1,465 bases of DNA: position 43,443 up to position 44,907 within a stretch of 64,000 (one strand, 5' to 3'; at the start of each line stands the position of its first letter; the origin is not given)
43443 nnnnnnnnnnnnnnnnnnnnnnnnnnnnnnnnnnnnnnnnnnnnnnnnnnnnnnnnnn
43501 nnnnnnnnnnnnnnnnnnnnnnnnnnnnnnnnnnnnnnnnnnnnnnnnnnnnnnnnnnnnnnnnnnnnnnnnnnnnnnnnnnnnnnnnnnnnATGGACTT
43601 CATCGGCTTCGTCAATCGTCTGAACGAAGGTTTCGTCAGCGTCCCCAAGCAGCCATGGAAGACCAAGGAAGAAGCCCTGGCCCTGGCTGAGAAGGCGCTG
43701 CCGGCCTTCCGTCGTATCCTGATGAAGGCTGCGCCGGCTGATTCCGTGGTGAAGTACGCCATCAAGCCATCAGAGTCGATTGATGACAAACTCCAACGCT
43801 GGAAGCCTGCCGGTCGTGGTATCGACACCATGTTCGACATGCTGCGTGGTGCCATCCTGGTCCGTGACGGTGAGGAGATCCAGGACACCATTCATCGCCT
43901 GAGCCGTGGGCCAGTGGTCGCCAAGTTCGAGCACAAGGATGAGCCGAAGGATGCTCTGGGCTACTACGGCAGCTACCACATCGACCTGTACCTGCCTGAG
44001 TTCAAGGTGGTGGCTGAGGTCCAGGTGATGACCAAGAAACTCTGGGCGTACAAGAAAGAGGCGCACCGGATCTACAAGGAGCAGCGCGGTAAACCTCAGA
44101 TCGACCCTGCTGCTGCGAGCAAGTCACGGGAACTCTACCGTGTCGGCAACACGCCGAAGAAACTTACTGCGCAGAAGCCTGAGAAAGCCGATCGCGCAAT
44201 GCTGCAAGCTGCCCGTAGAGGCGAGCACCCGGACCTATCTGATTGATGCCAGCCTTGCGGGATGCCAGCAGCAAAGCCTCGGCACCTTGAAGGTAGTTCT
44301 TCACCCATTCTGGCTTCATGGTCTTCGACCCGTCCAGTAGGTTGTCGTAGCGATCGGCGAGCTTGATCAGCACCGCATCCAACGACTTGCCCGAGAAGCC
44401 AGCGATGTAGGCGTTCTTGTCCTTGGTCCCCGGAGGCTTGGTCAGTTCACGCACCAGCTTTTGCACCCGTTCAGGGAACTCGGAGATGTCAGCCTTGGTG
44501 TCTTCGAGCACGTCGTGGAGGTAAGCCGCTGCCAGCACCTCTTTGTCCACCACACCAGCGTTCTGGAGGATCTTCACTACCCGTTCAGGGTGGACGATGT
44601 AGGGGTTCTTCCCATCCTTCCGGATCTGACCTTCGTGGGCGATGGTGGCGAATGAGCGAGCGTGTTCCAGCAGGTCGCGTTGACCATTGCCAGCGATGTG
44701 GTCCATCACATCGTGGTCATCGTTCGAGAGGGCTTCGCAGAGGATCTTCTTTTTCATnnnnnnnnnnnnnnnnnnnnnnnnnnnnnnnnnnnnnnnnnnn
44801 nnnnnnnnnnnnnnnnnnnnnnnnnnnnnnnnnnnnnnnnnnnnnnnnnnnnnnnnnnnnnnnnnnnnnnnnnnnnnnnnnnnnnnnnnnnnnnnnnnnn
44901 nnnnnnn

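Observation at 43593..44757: Convergent, 83-nt-overlapping RelA/SpoT synthetase-like and HD hydrolase-like gene pair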

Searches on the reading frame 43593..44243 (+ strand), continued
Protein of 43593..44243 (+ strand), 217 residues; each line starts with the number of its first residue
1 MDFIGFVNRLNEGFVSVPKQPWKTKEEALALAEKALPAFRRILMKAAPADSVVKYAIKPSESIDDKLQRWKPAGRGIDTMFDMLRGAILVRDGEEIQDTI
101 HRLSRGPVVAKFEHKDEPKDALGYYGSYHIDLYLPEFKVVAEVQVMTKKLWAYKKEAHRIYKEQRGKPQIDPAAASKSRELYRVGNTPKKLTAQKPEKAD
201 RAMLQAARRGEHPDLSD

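Call 76: search_dna_similar(query=L004:7424-7903:-, collection=phages, mode=protein, max_evalue=0.000001, max_rows=60)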
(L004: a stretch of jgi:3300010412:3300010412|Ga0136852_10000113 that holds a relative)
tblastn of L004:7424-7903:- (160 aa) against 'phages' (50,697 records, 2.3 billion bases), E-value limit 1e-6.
Records with a match: 389; places in all: 391; records where one place covers at least 80% of the query: 218.
Best place of each record, by identity: <60% 389.
By first word of the organism name: Pseudomonas 122; Aeromonas 44; Streptococcus 35; Klebsiella 31; Escherichia 16; Cronobacter 15; Salmonella 14; Vibrio 10; Bacteriophage 9; Stenotrophomonas 8; and 32 more.
By host as written in the record: Pseudomonas aeruginosa 47; - 28; Pseudomonas aeruginosa PAO1 25; Aeromonas salmonicida 14; Klebsiella pneumoniae 12; Cronobacter sakazakii 11; Aeromonas hydrophila BIOTECH 10089 11; Pseudomonas aeruginosa PAK 10; and 140 more.
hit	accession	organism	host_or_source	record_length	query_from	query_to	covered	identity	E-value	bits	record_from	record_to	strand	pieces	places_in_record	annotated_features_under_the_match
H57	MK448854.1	Streptococcus phage Javan146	Streptococcus dysgalactiae ERR109289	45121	6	149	90%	45.8%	1e-22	98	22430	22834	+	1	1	guanosine-3',5'-bis(diphosphate) 3'-pyrophosphohydrolase | hypothetical protein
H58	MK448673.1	Streptococcus phage Javan119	Streptococcus dysgalactiae ATCC_27957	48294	6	149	90%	45.8%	3e-22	97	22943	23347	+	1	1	guanosine-3',5'-bis(diphosphate) 3'-pyrophosphohydrolase | hypothetical protein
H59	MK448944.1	Streptococcus phage Javan452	Streptococcus pyogenes ERR111845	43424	14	149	85%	47.1%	8e-23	99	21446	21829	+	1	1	guanosine-3',5'-bis(diphosphate) 3'-pyrophosphohydrolase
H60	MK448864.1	Streptococcus phage Javan180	Streptococcus equi 4047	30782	14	149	85%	45.6%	2e-21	95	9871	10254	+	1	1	guanosine-3',5'-bis(diphosphate) 3'-pyrophosphohydrolase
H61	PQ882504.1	Enterobacter phage FENT2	Enterobacter kobei AG07E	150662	14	152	87%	43.9%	4e-22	97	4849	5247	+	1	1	metal-dependent phosphohydrolase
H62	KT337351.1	Streptococcus phage phiARI0455b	Streptococcus pneumoniae 09B13723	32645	6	149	90%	42.4%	3e-21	94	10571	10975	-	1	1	HD_4 domain protein | hypothetical protein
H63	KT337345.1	Streptococcus phage phiARI0285-1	Streptococcus pneumoniae 10B01328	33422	6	149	90%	42.4%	3e-21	94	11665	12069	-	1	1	HD_4 domain protein | hypothetical protein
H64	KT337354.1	Streptococcus phage phiARI0462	Streptococcus pneumoniae 09B05356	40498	6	149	90%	42.4%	3e-21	94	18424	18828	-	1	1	HD_4 domain protein | hypothetical protein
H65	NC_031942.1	Streptococcus phage phiARI0462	Streptococcus pneumoniae 09B05356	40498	6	149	90%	42.4%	3e-21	94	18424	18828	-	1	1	metal-dependent phosphohydrolase | hypothetical protein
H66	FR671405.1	Streptococcus phage V22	Streptococcus pneumoniae, strain V22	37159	6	149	90%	42.4%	5e-20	91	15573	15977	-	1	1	scaffold 3 | Metal dependent phosphohydrolase | Phage protein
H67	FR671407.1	Streptococcus phage 34117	Streptococcus pneumoniae, strain 34117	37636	6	149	90%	42.4%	5e-20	91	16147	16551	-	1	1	scaffold 2 | Metal dependent phosphohydrolase | Phage protein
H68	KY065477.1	Streptococcus phage IPP37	Streptococcus pneumoniae USA22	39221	6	149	90%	42.4%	5e-20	91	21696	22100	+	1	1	metal dependent phosphohydrolase | hypothetical protein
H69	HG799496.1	Streptococcus phage K13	Streptococcus pneumoniae isolate K13-810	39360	6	149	90%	42.4%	5e-20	91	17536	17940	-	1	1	phage protein (x2)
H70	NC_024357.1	Streptococcus phage K13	Streptococcus pneumoniae isolate K13-810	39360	6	149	90%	42.4%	5e-20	91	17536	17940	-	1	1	metal-dependent phosphohydrolase | phage protein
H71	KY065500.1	Streptococcus phage IPP64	Streptococcus pneumoniae 24F/2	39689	6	149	90%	42.4%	5e-20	91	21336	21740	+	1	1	metal dependent phosphohydrolase, HD region | hypothetical protein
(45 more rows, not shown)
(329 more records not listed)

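Call 80: search_protein_families(library=phrogs, proteins=[L036:332-892:-], max_evalue=0.01)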
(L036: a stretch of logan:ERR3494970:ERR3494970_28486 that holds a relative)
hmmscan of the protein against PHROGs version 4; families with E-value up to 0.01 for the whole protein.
L036:332-892:- (187 aa): 3 families
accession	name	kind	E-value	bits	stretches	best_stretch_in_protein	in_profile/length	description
phrog_2428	-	unknown function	9.4e-29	101.2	1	108-187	52-131/131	-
phrog_23843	-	unknown function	3.4e-12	47.5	1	113-186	125-198/200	-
phrog_22140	-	unknown function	3.8e-10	40.7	1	113-185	155-227/230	-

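Call 82: fold_search(model_id=the predicted structure, library=viral)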
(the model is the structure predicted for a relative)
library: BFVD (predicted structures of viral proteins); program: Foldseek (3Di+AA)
matches with E <= 10: 405; with E <= 0.001: 18
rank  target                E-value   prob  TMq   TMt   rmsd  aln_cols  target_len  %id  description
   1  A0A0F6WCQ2            1.4e-12  1.00  0.67  0.59   2.0       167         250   29  RelA/SpoT family protein [Sinorhizobium phage phiN3]
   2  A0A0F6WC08            1.5e-09  1.00  0.54  0.87   1.9       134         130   30  Uncharacterized protein [Sinorhizobium phage phiM7]
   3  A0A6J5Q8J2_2          4.0e-09  1.00  0.64  0.14  10.8       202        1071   20  RelA/SpoT [uncultured Caudovirales phage]
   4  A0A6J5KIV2            2.5e-08  1.00  0.55  0.12   6.3       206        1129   21  DdrB-like domain-containing protein [uncultured Caudovirales phage]
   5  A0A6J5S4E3            3.6e-08  1.00  0.57  0.30   4.9       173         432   23  RelA/SpoT [uncultured Caudovirales phage]
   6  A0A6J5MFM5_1          3.9e-08  1.00  0.63  0.15  16.1       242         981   18  ART-PolyVal-like domain-containing protein [uncultured Caudovirales phage]
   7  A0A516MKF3            8.4e-08  1.00  0.56  0.24   4.1       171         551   20  (no name in the UniProt tables at hand)
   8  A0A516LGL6            1.6e-07  1.00  0.67  0.12   8.3       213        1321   17  (no name in the UniProt tables at hand)
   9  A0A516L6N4            6.4e-07  1.00  0.60  0.13   4.6       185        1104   16  (no name in the UniProt tables at hand)
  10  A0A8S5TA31            6.8e-07  1.00  0.53  0.56  11.0       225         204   18  Tas1 [Siphoviridae sp. ctprd3]
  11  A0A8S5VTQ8            2.1e-06  1.00  0.55  0.52  13.7       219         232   13  (no name in the UniProt tables at hand)
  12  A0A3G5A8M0            2.4e-06  1.00  0.54  0.18   4.6       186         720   14  Glycosyltransferase [Hyperionvirus sp.]
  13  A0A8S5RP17            2.5e-06  1.00  0.57  0.58   4.2       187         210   17  GTP pyrophosphokinase YjbM [virus sp. ctBS918]
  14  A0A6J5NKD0            3.0e-06  1.00  0.55  0.12   7.3       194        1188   20  Uncharacterized protein [uncultured Caudovirales phage]
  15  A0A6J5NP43            8.3e-06  1.00  0.55  0.13   9.6       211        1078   18  Uncharacterized protein [uncultured Caudovirales phage]
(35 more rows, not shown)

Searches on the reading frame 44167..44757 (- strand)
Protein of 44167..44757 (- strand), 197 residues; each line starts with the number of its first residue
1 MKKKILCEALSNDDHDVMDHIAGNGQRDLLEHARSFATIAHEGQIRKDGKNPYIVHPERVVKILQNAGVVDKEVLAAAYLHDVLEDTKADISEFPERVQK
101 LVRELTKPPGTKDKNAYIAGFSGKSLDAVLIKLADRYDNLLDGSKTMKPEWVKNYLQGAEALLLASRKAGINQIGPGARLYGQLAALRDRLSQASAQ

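Call 3: search_protein_families(library=pfam, proteins=[window:44167-44757:-], max_evalue=1)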
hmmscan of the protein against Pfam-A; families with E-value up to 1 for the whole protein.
window:44167-44757:- (197 aa): 2 families
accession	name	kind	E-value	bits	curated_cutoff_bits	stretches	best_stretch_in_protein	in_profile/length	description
PF13328.12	HD_4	-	4.6e-12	46.4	27.2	1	33-107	1-76/156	HD domain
PF01966.28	HD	-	1.8e-05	25.4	22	1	54-139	2-115/116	HD domain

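Call 4: search_protein_families(library=phrogs, proteins=[window:44167-44757:-], max_evalue=0.01)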
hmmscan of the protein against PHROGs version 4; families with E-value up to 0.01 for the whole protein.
window:44167-44757:- (197 aa): 3 families
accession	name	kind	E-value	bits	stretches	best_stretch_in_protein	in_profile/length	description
phrog_990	-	other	6.5e-30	105.6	1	18-140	143-266/374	metal-dependent phosphohydrolase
phrog_32047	-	other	9e-18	65.6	1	20-90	14-86/301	phosphohydrolase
phrog_15275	-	unknown function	5.5e-09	37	1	40-147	39-155/223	-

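Call 7: search_solved_structures(query=window:44167-44757:-, max_evalue=0.01, show_alignments=2)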
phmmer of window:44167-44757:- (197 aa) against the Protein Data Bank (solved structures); distinct sequences matched with E-value up to 0.01: 23.
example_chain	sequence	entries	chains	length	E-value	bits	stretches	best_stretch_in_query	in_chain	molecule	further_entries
3nr1_A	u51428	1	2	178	1.8e-13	53.8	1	28-157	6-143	HD domain-containing protein 3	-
7qps_A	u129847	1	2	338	7e-13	51.9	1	33-153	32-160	ACT domain protein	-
5vxa_A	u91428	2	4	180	1e-12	51.3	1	27-157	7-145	Guanosine-3',5'-bis(diphosphate) 3'-pyrophosphohydrolase MESH1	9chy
7qoc_A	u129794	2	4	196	1.3e-12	51.1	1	30-142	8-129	Guanosine polyphosphate pyrophosphohydrolases/synthetases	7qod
7qpr_A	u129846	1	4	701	2.2e-12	50.3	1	33-151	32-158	ACT domain protein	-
3nqw_A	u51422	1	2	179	1.7e-11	47.4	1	35-153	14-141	CG11900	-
4yf1_A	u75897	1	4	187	1.3e-10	44.5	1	29-143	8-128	Lmo0812 protein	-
7ohg_A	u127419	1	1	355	4.3e-10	42.8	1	27-124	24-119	Guanosine-3',5'-bis(Diphosphate) 3'-pyrophosphohydrolase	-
6s2t_A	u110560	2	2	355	4.3e-10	42.8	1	27-124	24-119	(P)ppGpp synthetase I, SpoT/RelA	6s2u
6s2v_A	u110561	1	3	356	4.3e-10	42.8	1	27-124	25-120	(P)ppGpp synthetase I, SpoT/RelA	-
8acu_A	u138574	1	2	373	4.1e-09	39.6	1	30-140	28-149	GTP pyrophosphokinase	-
1vj7_A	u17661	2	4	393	4.4e-09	39.5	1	30-141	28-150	Bifunctional RELA/SPOT | Bifunctional (p)ppGpp synthase/hydrolase RelA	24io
7oiw_A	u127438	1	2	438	5.5e-09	39.2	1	35-142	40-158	GTP pyrophosphokinase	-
6yxa_A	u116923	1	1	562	9.5e-09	38.4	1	30-140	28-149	GTP pyrophosphokinase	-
6yvc_A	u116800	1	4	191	1.7e-07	34.4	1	28-164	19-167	Bifunctional (P)ppGpp synthetase/guanosine-3',5'-bis(Diphosphate) 3'-pyrophosphohydrolase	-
7smg_A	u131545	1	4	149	9.5e-05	25.4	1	28-90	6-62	(p)ppApp hydrolase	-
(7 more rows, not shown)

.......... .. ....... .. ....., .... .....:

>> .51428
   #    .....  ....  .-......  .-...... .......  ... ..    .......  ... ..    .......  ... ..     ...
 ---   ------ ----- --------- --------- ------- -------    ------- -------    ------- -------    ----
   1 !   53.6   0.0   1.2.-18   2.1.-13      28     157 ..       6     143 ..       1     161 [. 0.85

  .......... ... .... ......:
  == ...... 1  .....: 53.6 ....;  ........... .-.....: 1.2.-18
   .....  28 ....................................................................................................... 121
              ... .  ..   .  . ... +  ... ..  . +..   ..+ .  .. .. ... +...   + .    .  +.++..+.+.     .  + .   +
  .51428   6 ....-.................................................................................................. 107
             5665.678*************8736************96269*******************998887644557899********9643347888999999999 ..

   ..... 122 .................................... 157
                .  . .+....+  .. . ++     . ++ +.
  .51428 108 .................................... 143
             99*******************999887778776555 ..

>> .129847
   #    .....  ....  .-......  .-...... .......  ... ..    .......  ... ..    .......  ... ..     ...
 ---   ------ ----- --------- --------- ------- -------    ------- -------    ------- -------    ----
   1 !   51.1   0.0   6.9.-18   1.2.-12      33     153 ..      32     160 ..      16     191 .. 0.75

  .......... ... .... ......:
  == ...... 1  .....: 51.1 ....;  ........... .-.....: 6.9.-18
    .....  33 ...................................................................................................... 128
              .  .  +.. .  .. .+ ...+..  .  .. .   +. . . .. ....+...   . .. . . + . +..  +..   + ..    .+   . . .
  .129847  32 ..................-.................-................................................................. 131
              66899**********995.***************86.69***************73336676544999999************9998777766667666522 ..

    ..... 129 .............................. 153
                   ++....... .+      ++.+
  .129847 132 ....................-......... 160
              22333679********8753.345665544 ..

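Call 8: search_protein_families(library=padloc, proteins=[window:44167-44757:-], max_evalue=1)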
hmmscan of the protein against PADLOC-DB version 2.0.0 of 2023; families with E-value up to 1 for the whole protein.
window:44167-44757:- (197 aa): 1 family
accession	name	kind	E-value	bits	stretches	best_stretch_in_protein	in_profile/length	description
PDLC01189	Csm2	-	0.029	12.5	1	50-134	37-122/167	Csm2gr11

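Call 9: search_protein_families(library=ncbifam, proteins=[window:44167-44757:-], max_evalue=1)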
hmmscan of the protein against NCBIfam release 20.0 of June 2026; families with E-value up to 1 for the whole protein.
window:44167-44757:- (197 aa): 2 families
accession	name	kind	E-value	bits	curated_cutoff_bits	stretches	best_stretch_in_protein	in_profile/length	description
TIGR00691.1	spoT_relA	subfamily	6.1e-18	64.5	499.2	1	35-140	3-119/687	RelA/SpoT family protein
NF008303.0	PRK11092.1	equivalog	4.2e-14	51.7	947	1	21-111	14-102/702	bifunctional GTP diphosphokinase/guanosine-3',5'-bis pyrophosphate 3'-pyrophosphohydrolase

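Call 32: search_dna_similar(query=window:44167-44757:-, collection=phages, mode=protein, max_evalue=0.00001, max_rows=30)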
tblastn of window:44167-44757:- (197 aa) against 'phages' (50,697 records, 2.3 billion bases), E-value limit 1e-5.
Records with a match: 213; places in all: 217; records where one place covers at least 80% of the query: 5.
Best place of each record, by identity: <60% 213.
By first word of the organism name: Erwinia 43; Klebsiella 29; Salmonella 15; Bacteriophage 13; Caulobacter 11; Escherichia 10; Vibrio 9; Serratia 9; Listeria 7; Aeromonas 7; and 26 more.
By host as written in the record: Erwinia amylovora 38; - 29; Klebsiella pneumoniae 12; Listeria monocytogenes 7; Klebsiella pneumoniae K23 7; Cronobacter sakazakii 7; Caulobacter vibrioides CB15 6; Aeromonas hydrophila BIOTECH 10089 6; and 62 more.
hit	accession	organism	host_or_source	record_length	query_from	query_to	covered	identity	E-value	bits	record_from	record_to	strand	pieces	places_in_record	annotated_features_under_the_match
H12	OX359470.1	Ochrobactrum phage ORM_20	-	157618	16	173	80%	35.5%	1e-16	83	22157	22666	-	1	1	metal-dependent phosphohydrolase | hypothetical protein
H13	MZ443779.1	Erwinia phage pEa_SNUABM_33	Erwinia amylovora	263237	1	164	83%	33.9%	6e-8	57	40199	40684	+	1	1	hypothetical protein (x2)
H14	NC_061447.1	Erwinia phage pEa_SNUABM_33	Erwinia amylovora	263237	1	164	83%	33.9%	6e-8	57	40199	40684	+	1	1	metal-dependent phosphohydrolase | hypothetical protein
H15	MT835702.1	Bacteriophage sp.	human fecal samples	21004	29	174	74%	37.3%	4e-9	61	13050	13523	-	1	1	record has no annotation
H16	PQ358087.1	Phage TPWB-08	Tabanus par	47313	25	164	71%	38.5%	5e-12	69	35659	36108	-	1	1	phosphohydrolase | hypothetical protein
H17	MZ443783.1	Erwinia phage pEa_SNUABM_28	Erwinia amylovora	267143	25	165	72%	37.5%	9e-10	63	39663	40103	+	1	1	hypothetical protein (x2)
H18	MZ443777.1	Erwinia phage pEa_SNUABM_17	Erwinia amylovora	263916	6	181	89%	30.0%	3e-8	59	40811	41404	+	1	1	hypothetical protein (x2)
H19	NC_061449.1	Erwinia phage pEa_SNUABM_17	Erwinia amylovora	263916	6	181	89%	30.0%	3e-8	59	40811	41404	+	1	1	metal-dependent phosphohydrolase | hypothetical protein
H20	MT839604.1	Bacteriophage sp.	human fecal samples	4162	29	174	74%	35.9%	8e-7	54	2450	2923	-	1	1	record has no annotation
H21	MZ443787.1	Erwinia phage pEa_SNUABM_39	Erwinia amylovora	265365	33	164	67%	39.2%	2e-10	65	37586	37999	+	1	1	hypothetical protein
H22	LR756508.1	uncultured phage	metagenomic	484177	29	172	73%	35.3%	3e-11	67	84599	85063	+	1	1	record has no annotation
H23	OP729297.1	Erwinia phage vB_Ea_2910A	Erwinia amylovora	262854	25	164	71%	36.0%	9e-8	57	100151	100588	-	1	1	hypothetical protein (x2)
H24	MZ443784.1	Erwinia phage pEa_SNUABM_18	Erwinia amylovora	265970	33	164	67%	37.8%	4e-9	61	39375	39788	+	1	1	hypothetical protein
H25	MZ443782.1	Erwinia phage pEa_SNUABM_16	Erwinia amylovora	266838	33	164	67%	37.8%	4e-9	61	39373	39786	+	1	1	hypothetical protein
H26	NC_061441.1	Erwinia phage pEa_SNUABM_16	Erwinia amylovora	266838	33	164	67%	37.8%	4e-9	61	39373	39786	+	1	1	metal-dependent phosphohydrolase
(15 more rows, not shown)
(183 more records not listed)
